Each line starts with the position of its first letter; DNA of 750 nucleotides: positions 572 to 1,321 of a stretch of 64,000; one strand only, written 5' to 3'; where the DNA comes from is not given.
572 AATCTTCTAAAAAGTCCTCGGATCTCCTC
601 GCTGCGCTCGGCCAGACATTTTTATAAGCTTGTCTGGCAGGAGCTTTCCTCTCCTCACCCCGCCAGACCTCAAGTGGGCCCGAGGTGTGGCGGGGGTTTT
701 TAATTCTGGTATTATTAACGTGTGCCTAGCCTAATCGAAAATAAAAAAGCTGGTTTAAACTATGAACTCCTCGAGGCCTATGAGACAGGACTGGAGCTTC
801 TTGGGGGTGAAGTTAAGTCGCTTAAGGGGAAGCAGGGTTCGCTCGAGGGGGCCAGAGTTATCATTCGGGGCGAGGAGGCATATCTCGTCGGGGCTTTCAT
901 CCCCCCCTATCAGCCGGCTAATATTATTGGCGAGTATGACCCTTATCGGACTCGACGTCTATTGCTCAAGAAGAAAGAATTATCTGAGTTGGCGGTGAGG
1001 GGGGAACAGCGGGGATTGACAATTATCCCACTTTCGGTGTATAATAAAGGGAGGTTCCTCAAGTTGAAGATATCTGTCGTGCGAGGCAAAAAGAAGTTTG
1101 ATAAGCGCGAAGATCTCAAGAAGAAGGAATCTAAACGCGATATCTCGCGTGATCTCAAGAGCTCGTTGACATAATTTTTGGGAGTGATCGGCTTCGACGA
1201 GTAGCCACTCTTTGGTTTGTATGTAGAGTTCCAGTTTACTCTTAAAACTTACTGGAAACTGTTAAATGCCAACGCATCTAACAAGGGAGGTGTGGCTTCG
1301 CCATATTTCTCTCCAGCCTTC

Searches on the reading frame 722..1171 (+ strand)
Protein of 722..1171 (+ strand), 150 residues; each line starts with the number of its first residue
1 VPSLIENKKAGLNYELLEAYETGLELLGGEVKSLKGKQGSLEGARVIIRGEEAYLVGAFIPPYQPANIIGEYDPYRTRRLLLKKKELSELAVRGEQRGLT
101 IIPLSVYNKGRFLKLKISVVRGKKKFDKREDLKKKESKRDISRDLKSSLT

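Call 11: find_related_loci(query=window:722-1171:+, collection=genome_contigs, flank=6000)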
Query window:722-1171:+ (150 aa) in genome_contigs; peptide patterns used: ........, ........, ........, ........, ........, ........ (x = any residue, [..] = any of these).
599 stretches matched a pattern (row limit reached: there are more); 305 encode a relative of the query (tblastn E <= 1e-3); the best 80 are kept; 80 distinct loci.
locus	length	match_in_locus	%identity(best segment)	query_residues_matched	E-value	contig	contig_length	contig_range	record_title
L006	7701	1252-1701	88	1-150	2e-84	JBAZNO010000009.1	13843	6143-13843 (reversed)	MAG: Candidatus Paceibacterota bacterium isolate SO_2017_LW4_71 scaffold_8537_c1_LW137-91_2017, whole genome shotgun seq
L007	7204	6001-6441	88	3-149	4e-81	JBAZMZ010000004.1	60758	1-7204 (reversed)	MAG: Candidatus Paceibacterota bacterium isolate SO_2017_LW4_55 scaffold_1314_c1_LW137-91_2017, whole genome shotgun seq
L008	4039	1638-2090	81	1-150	1e-77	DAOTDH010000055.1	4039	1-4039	MAG TPA_asm: Candidatus Paceibacterota bacterium isolate AMR_MDS_3160 NODE_16399_length_4039_cov_3.189508, whole genome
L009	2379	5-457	81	1-150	4e-78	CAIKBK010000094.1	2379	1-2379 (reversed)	MAG: Candidatus Vogelbacteria bacterium isolate AlinenSediments_bin-1675 genome assembly, contig: bin-1675:094/117, whol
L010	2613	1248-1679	65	3-146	4e-58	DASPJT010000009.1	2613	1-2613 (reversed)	MAG TPA_asm: Candidatus Paceibacterota bacterium isolate SMAG_U12017 k141_820430, whole genome shotgun sequence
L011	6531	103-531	63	3-146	4e-52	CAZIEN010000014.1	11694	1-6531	MAG TPA_asm: uncultured Candidatus Saccharibacteria bacterium isolate SRP286056_co2_568 genome assembly, contig: NODE_91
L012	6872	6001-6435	57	3-147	1e-50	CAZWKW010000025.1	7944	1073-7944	MAG TPA_asm: uncultured Candidatus Saccharibacteria bacterium isolate SRP128015_co3_101 genome assembly, contig: NODE_11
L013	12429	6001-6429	64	4-146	2e-50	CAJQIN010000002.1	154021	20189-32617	MAG: Candidatus Pacebacteria bacterium isolate 0.2_20180419_Bin_144_1 genome assembly, contig: c_000000000018, whole gen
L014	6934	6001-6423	57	3-143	6e-50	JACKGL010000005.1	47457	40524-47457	MAG: Candidatus Nomurabacteria bacterium isolate HK-STAS-PATE-33 HK-STAS-PATE-33_5, whole genome shotgun sequence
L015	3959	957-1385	59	3-149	2e-49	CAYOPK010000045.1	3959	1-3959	MAG TPA_asm: uncultured Candidatus Saccharibacteria bacterium isolate SRP319275_co6_95 genome assembly, contig: NODE_173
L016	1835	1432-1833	64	1-134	4e-50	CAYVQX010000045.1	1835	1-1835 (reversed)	MAG TPA_asm: uncultured Candidatus Saccharibacteria bacterium isolate SRP135725_co1_167 genome assembly, contig: NODE_13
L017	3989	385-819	58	3-147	2e-49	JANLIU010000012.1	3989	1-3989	MAG: Candidatus Parcubacteria bacterium isolate S40-23 k99_146103, whole genome shotgun sequence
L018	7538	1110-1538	59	3-146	1e-48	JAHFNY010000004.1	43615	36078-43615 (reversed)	MAG: Candidatus Vogelbacteria bacterium isolate nzgw491 NODE_1072_length_43616_cov_3.621313, whole genome shotgun sequen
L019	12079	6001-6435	55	1-149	1e-47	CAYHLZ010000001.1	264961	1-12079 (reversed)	MAG TPA_asm: uncultured Candidatus Saccharibacteria bacterium isolate ERP119705_co13_60 genome assembly, contig: NODE_17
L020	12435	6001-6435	52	1-145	4e-47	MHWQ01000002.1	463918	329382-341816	MAG: Candidatus Zambryskibacteria bacterium RIFCSPLOWO2_02_FULL_51_21 rifcsplowo2_02_scaffold_12, whole genome shotgun s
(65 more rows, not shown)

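Call 26: find_homologous_proteins(query=window:722-1171:+, max_evalue=1e-40)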
Query window:722-1171:+ (150 aa): 2723 proteins with E <= 1e-40 among 4591 candidates; the best 120 are listed.
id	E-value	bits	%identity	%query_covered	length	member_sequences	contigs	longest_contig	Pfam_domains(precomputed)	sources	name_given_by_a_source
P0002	1.4e-87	309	100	100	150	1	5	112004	PF01668.24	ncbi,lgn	-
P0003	2.1e-82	292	93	99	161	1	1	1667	PF01668.24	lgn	-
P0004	4.3e-82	291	96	97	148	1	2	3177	PF01668.24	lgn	-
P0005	4.7e-82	291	94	99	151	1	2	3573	PF01668.24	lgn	-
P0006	3.7e-79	281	88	100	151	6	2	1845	PF01668.24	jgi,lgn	jgi:SsrA-binding protein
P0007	4.9e-79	281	90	100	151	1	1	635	PF01668.24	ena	-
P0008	9.5e-79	280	89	100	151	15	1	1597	PF01668.24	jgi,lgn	jgi:SsrA-binding protein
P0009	4.6e-77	275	87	100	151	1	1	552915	PF01668.24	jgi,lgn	jgi:SsrA-binding protein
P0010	2.2e-74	266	83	100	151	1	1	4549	PF01668.24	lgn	-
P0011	3.9e-74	265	84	100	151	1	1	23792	PF01668.24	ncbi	-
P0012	8.6e-73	261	83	100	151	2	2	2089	PF01668.24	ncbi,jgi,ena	-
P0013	1.7e-72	260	83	100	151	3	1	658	PF01668.24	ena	-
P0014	9.9e-72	257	81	100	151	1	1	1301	PF01668.24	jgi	jgi:SsrA-binding protein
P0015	1.8e-71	256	81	100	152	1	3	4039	PF01668.24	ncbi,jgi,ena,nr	ncbi:MAG TPA: SsrA-binding protein SmpB [Candidatus Paceibacterota bacterium]|nr:SsrA-binding protei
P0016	2.6e-70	253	83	100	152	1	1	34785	PF01668.24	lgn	-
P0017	7.4e-70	251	80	100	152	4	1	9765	PF01668.24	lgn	-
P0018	1.5e-69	250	79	99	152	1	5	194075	PF01668.24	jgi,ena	jgi:SsrA-binding protein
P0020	3.9e-69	249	79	100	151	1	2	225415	PF01668.24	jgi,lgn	-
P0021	6.7e-69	248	84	100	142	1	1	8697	PF01668.24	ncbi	-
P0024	5.8e-68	245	80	99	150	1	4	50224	PF01668.24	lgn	-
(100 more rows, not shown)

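Call 27: find_encoding_contigs(protein=P0009, flank=8000, max_places=2)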
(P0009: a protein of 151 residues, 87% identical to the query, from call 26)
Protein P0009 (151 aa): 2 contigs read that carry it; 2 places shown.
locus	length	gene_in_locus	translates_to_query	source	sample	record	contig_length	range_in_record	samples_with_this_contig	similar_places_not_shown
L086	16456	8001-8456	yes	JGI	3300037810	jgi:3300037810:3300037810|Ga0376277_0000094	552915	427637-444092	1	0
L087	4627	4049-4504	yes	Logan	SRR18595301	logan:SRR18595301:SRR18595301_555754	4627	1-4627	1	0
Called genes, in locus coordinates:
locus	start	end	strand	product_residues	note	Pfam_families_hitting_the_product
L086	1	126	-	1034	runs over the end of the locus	PF00759:Glyco_hydro_9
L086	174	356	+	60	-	-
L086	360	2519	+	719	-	PF17191:RecG_wedge, PF01336:tRNA_anti-codon, PF00270:DEAD, PF04851:ResIII, PF13604:AAA_30 (faint), PF00271:Helicase_C, PF19833:RecG_dom3_C (weak)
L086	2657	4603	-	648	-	PF00004:AAA, PF07728:AAA_5 (faint), PF17862:AAA_lid_3, PF01434:Peptidase_M41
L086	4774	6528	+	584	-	PF00561:Abhydrolase_1 (faint), PF00930:DPPIV_N (weak), PF12146:Hydrolase_4, PF12697:Abhydrolase_6 (weak), PF00326:Peptidase_S9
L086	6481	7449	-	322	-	PF01522:Polysacc_deac_1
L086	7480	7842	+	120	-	PF03330:DPBB_1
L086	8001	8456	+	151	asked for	PF01668:SmpB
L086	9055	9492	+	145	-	-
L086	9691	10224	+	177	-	PF05198:IF3_N, PF00707:IF3_C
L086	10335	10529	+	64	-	PF01632:Ribosomal_L35p (weak)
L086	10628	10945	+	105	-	PF00453:Ribosomal_L20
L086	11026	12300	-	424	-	-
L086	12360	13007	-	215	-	PF18306:LDcluster4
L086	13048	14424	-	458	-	PF23023:Anti-Pycsar_Apyc1 (faint), PF00753:Lactamase_B, PF16661:Lactamase_B_6, PF12706:Lactamase_B_2 (weak), PF10996:Beta-Casp, PF07521:RMMBL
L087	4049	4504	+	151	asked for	PF01668:SmpB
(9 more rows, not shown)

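Call 28: find_encoding_contigs(protein=P0011, flank=8000, max_places=2)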
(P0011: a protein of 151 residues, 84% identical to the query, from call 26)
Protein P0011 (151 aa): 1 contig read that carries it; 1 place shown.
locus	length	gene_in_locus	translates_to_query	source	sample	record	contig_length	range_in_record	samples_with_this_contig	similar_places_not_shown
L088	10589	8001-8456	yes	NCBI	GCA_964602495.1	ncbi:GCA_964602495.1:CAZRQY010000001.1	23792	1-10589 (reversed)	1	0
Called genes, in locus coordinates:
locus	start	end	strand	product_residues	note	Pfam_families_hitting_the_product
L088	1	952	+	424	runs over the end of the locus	PF00344:SecY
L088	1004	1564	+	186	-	-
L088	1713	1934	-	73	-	-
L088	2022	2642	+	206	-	PF13671:AAA_33 (faint), PF00406:ADK, PF13207:AAA_17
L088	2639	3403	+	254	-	PF00557:Peptidase_M24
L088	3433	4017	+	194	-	PF00334:NDK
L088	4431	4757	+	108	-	PF09997:DUF2238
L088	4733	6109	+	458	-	PF23023:Anti-Pycsar_Apyc1, PF00753:Lactamase_B, PF16661:Lactamase_B_6, PF12706:Lactamase_B_2 (weak), PF10996:Beta-Casp, PF07521:RMMBL (weak)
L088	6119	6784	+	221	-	PF18306:LDcluster4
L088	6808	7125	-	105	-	PF00453:Ribosomal_L20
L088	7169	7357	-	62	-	PF01632:Ribosomal_L35p (weak)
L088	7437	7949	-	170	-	PF05198:IF3_N, PF00707:IF3_C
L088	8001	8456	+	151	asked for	PF01668:SmpB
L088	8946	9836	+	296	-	-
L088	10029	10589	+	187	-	?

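Call 29: find_encoding_contigs(protein=P0016, flank=8000, max_places=2)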
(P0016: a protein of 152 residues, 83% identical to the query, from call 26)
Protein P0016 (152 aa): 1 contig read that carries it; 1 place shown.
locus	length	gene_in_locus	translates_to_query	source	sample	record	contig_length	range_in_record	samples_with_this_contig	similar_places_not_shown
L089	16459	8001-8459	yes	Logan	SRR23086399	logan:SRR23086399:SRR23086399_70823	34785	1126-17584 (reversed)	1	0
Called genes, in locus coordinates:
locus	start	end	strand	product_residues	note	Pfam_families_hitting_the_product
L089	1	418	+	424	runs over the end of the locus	PF00344:SecY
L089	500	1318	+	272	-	PF06691:DUF1189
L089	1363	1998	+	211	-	PF00406:ADK, PF13207:AAA_17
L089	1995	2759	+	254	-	PF00557:Peptidase_M24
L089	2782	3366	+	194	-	PF00334:NDK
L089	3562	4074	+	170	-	PF09997:DUF2238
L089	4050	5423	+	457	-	PF23023:Anti-Pycsar_Apyc1 (faint), PF00753:Lactamase_B, PF16661:Lactamase_B_6, PF12706:Lactamase_B_2 (weak), PF10996:Beta-Casp, PF07521:RMMBL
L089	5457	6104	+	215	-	PF18306:LDcluster4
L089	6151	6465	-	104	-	PF00453:Ribosomal_L20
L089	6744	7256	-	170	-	PF05198:IF3_N, PF00707:IF3_C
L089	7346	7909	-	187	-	-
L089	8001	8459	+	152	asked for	PF01668:SmpB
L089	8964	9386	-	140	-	-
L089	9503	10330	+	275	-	PF01734:Patatin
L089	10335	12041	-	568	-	PF00561:Abhydrolase_1 (faint), PF07859:Abhydrolase_3 (faint), PF00326:Peptidase_S9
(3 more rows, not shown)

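Call 30: find_encoding_contigs(protein=P0018, flank=8000, max_places=3)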
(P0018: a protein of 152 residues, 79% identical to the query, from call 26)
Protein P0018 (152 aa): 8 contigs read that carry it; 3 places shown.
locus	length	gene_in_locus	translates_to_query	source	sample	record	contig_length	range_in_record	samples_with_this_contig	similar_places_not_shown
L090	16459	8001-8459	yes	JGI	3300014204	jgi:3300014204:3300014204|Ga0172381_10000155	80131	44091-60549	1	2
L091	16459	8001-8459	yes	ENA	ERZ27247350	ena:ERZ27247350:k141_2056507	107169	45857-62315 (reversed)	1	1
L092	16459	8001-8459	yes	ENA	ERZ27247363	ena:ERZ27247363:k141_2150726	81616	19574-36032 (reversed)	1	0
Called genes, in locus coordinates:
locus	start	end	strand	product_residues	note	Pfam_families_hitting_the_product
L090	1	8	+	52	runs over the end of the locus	-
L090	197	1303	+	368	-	PF01471:PG_binding_1 (weak)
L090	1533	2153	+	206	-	PF13671:AAA_33 (weak), PF00406:ADK, PF13207:AAA_17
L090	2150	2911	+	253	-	PF00557:Peptidase_M24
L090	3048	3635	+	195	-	PF00334:NDK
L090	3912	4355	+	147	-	PF09997:DUF2238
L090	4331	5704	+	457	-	PF00753:Lactamase_B, PF23023:Anti-Pycsar_Apyc1 (weak), PF16661:Lactamase_B_6, PF12706:Lactamase_B_2 (weak), PF10996:Beta-Casp, PF07521:RMMBL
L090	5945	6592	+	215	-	PF18306:LDcluster4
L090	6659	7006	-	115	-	PF00453:Ribosomal_L20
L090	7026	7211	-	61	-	PF01632:Ribosomal_L35p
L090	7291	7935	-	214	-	PF05198:IF3_N, PF00707:IF3_C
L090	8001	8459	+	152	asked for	PF01668:SmpB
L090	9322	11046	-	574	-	PF00326:Peptidase_S9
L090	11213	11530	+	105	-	-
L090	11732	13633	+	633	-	PF06480:FtsH_ext (faint), PF00004:AAA, PF20720:nSTAND3 (faint), PF23902:AAA_lid_PRS2_C (faint), PF17862:AAA_lid_3, PF01434:Peptidase_M41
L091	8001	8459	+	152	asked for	PF01668:SmpB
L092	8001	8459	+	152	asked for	PF01668:SmpB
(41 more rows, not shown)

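Call 32: find_encoding_contigs(protein=P0004, flank=8000, max_places=2)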
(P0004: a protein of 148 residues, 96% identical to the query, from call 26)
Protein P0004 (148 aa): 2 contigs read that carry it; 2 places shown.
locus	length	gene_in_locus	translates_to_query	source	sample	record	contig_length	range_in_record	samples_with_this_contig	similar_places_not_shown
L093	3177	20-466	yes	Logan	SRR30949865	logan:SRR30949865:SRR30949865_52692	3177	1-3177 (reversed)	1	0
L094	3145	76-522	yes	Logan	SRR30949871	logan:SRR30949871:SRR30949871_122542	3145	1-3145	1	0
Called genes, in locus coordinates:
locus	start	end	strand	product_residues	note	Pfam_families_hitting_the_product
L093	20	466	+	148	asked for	PF01668:SmpB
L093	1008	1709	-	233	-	PF12840:HTH_20 (weak)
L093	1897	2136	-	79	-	-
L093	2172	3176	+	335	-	?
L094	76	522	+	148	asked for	PF01668:SmpB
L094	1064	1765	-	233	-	PF12840:HTH_20 (weak)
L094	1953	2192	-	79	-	-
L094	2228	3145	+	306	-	?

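Call 33: find_encoding_contigs(protein=P0005, flank=8000, max_places=2)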
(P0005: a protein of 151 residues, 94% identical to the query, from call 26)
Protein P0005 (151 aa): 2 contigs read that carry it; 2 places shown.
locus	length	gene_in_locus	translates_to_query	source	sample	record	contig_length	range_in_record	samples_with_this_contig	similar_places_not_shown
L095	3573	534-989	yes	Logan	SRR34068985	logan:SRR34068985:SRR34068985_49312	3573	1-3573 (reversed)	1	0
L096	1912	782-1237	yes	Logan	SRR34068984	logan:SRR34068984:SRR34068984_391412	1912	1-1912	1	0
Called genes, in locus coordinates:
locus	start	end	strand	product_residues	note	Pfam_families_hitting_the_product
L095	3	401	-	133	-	?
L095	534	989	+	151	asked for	PF01668:SmpB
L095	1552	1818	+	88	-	PF01541:GIY-YIG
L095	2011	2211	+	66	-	-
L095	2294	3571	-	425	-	?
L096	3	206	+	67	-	?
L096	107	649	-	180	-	PF05198:IF3_N, PF00707:IF3_C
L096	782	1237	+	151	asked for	PF01668:SmpB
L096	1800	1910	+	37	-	?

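Call 34: find_encoding_contigs(protein=P0020, flank=8000, max_places=2)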
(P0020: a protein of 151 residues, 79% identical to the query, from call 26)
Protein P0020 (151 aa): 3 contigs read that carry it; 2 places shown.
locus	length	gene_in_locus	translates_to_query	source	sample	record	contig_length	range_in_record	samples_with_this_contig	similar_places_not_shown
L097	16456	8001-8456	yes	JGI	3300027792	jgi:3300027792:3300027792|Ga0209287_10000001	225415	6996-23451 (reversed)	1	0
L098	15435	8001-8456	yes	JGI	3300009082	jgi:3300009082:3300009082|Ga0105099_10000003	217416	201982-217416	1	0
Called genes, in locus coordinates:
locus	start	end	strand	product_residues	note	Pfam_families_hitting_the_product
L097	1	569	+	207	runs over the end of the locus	PF00406:ADK, PF02223:Thymidylate_kin (faint), PF13207:AAA_17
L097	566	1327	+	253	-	PF00557:Peptidase_M24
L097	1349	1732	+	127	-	PF05635:23S_rRNA_IVP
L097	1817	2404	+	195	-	PF00334:NDK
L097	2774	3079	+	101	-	PF09997:DUF2238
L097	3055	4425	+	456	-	PF23023:Anti-Pycsar_Apyc1 (weak), PF00753:Lactamase_B, PF16661:Lactamase_B_6, PF12706:Lactamase_B_2 (weak), PF10996:Beta-Casp, PF07521:RMMBL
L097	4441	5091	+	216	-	PF18306:LDcluster4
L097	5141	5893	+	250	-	-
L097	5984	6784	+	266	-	-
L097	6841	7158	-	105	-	PF00453:Ribosomal_L20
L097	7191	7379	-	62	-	PF01632:Ribosomal_L35p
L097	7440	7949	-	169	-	PF05198:IF3_N, PF00707:IF3_C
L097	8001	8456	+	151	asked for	PF01668:SmpB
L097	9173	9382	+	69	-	-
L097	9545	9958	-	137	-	PF03330:DPBB_1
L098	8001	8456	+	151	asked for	PF01668:SmpB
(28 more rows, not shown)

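Call 35: find_encoding_contigs(protein=P0024, flank=8000, max_places=3)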
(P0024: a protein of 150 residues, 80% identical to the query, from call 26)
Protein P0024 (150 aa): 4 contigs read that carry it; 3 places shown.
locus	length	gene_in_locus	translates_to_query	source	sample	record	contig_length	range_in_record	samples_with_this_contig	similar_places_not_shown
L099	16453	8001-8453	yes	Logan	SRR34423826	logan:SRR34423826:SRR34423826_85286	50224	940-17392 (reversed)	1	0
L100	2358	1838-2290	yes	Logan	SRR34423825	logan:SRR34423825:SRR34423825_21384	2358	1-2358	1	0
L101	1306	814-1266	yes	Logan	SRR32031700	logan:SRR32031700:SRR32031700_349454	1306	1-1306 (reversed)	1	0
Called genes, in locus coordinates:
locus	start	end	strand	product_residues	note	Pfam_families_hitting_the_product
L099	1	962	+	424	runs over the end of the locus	PF00344:SecY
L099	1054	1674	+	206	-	PF13671:AAA_33 (weak), PF00406:ADK, PF13207:AAA_17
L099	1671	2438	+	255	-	PF00557:Peptidase_M24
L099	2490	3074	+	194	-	PF00334:NDK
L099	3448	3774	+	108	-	PF09997:DUF2238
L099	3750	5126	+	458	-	PF23023:Anti-Pycsar_Apyc1 (weak), PF00753:Lactamase_B, PF16661:Lactamase_B_6, PF12706:Lactamase_B_2 (weak), PF10996:Beta-Casp, PF07521:RMMBL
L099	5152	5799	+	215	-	PF18306:LDcluster4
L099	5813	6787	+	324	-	PF01699:Na_Ca_ex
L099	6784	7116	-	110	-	PF00453:Ribosomal_L20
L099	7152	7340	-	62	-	PF01632:Ribosomal_L35p (weak)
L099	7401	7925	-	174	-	PF05198:IF3_N, PF00707:IF3_C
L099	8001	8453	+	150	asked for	PF01668:SmpB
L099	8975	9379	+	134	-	PF01541:GIY-YIG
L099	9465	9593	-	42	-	-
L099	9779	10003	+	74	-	-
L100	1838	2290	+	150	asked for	PF01668:SmpB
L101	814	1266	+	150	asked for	PF01668:SmpB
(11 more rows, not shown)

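Call 53: find_encoding_contigs(protein=P0021, flank=6000, max_places=2)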
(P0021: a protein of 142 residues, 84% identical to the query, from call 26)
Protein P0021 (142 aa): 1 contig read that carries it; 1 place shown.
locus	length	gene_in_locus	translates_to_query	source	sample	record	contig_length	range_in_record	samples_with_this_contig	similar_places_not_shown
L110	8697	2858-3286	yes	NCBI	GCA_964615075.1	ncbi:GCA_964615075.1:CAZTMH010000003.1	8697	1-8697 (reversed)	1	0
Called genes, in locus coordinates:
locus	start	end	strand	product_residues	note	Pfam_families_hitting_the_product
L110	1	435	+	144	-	?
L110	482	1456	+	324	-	-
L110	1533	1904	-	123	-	-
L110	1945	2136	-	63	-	PF01632:Ribosomal_L35p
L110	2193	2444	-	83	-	PF00707:IF3_C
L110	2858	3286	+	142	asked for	PF01668:SmpB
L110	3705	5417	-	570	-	PF26549:Tricorn_N (faint), PF00930:DPPIV_N (weak), PF00561:Abhydrolase_1 (faint), PF00756:Esterase (faint), PF12146:Hydrolase_4 (weak), PF00326:Peptidase_S9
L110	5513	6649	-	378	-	PF13415:Beta-prop_FBX42, PF24681:Kelch_KLHDC2_KLHL20_DRC7, PF01344:Kelch_1 (faint), PF07646:Kelch_2 (faint), PF13415:Beta-prop_FBX42, PF24981:Beta-prop_ATRN-LZTR1 (weak), PF13415:Beta-prop_FBX42, PF24681:Kelch_KLHDC2_KLHL20_DRC7 (weak)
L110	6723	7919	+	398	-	PF01555:N6_N4_Mtase, PF01170:UPF0020 (faint), PF01555:N6_N4_Mtase (weak)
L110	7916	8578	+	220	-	PF27324:MjaV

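Call 54: find_encoding_contigs(protein=P0017, flank=6000, max_places=2)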
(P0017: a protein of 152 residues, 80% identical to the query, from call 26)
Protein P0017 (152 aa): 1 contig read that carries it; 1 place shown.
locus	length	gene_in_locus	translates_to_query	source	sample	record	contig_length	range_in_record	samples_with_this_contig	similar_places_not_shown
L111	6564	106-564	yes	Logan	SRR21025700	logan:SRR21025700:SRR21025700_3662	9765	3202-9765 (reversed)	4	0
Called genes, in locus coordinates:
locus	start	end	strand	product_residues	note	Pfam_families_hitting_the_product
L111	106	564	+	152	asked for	PF01668:SmpB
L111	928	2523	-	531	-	PF00239:Resolvase, PF13408:Zn_ribbon_recom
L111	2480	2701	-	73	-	-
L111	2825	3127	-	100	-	-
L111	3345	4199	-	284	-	-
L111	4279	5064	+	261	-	PF01471:PG_binding_1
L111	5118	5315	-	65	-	-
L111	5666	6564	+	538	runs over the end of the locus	PF02463:SMC_N, PF13175:AAA_15, PF13476:AAA_23 (weak), PF13304:AAA_21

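Call 55: find_encoding_contigs(protein=P0010, flank=6000, max_places=2)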
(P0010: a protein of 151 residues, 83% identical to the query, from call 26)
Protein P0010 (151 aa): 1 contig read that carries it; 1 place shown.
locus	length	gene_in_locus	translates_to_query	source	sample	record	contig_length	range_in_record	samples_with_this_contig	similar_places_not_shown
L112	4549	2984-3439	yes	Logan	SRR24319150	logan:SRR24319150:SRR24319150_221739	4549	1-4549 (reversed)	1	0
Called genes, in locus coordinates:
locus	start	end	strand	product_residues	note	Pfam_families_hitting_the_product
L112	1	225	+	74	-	?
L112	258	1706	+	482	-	-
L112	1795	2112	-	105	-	PF00453:Ribosomal_L20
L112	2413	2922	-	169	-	PF05198:IF3_N, PF00707:IF3_C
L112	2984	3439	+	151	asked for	PF01668:SmpB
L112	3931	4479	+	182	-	PF04542:Sigma70_r2, PF08281:Sigma70_r4_2, PF04545:Sigma70_r4 (weak)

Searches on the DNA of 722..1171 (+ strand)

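Call 17: search_rna_families(sources=[L006, L007, L008, L009, L001], threshold=gathering)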
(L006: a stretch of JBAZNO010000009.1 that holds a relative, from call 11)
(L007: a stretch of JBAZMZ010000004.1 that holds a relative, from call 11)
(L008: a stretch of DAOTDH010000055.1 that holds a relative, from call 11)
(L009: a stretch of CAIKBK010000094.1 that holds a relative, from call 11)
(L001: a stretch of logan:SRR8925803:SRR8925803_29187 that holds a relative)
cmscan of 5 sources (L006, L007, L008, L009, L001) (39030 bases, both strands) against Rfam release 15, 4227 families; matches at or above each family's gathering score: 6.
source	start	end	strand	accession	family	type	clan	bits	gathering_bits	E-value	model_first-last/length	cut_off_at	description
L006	1712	2100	+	RF00023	tmRNA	Gene;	CL00001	143.8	47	1.4e-56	1-374/374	no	transfer-messenger RNA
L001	5751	6138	+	RF00023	tmRNA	Gene;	CL00001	139.4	47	1e-54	1-374/374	no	transfer-messenger RNA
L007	6536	6924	+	RF00023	tmRNA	Gene;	CL00001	134.3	47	1.4e-52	1-374/374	no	transfer-messenger RNA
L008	2194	2589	+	RF00023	tmRNA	Gene;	CL00001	123.3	47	6.6e-48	1-374/374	no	transfer-messenger RNA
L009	474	870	+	RF00023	tmRNA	Gene;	CL00001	122.6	47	1.3e-47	1-374/374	no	transfer-messenger RNA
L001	14931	15004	+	RF00005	tRNA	Gene; tRNA;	CL00001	70.4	29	1.4e-13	1-71/71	no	tRNA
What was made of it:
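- On Any described RNA family (Rfam 15): None in the homologous loci (call 17).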
